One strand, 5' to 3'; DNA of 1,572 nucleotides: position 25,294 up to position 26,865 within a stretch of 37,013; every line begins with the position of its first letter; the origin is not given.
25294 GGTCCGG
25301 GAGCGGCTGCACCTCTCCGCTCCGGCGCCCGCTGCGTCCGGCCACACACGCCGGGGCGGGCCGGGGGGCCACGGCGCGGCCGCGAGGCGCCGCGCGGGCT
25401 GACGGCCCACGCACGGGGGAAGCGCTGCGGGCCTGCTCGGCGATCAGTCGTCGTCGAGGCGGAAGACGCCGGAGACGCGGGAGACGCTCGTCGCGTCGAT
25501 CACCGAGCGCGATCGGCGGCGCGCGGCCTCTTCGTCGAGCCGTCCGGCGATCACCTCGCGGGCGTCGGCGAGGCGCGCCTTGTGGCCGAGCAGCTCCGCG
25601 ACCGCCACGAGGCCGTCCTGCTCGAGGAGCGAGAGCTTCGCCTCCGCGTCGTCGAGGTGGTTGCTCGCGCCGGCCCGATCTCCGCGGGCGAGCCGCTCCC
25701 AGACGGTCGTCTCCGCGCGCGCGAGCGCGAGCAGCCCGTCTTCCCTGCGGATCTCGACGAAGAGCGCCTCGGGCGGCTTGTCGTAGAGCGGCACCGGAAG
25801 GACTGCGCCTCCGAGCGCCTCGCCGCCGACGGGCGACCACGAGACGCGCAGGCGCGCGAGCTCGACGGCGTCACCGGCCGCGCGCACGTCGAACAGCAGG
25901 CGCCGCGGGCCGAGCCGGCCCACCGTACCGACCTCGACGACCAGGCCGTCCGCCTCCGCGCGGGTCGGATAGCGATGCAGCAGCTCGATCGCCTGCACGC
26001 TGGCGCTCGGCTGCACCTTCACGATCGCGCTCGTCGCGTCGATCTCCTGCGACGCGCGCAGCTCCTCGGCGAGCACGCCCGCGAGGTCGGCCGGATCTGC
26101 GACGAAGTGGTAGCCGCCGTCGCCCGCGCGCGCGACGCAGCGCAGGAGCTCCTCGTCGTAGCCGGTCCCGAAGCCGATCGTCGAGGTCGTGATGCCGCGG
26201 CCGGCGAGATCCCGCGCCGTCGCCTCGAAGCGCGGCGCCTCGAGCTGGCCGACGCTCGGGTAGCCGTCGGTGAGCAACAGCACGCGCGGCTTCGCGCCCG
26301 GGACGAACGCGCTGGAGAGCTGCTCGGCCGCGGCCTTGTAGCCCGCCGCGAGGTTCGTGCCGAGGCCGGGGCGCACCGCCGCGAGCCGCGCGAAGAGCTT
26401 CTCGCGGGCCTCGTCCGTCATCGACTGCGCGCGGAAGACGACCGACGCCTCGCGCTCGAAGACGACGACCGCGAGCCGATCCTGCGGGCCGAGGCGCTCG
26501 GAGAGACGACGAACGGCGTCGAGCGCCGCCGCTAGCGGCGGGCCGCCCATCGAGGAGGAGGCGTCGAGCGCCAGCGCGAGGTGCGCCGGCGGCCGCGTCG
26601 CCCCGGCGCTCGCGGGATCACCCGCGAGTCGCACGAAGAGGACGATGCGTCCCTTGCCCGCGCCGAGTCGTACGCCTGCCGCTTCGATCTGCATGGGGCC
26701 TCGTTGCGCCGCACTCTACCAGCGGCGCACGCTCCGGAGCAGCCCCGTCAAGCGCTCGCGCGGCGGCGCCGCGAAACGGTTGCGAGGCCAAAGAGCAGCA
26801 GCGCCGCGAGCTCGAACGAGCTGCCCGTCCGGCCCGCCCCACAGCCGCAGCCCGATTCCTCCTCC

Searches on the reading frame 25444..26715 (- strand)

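Call 47: search_protein_families(library=pfam, proteins=[window:25444-26715:-], max_evalue=0.0001)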
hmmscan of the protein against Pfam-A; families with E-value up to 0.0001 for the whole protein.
window:25444-26715:- (423 aa): 3 families
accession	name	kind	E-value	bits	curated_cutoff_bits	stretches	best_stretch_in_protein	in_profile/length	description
PF00092.34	VWA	-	1.9e-16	61.2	23.8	1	46-211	2-168/174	von Willebrand factor type A domain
PF13519.12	VWA_2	-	1.9e-12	48.2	27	1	47-151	2-106/107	von Willebrand factor type A domain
PF13768.12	VWA_3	-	2.8e-12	47.4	27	1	46-204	3-155/155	von Willebrand factor type A domain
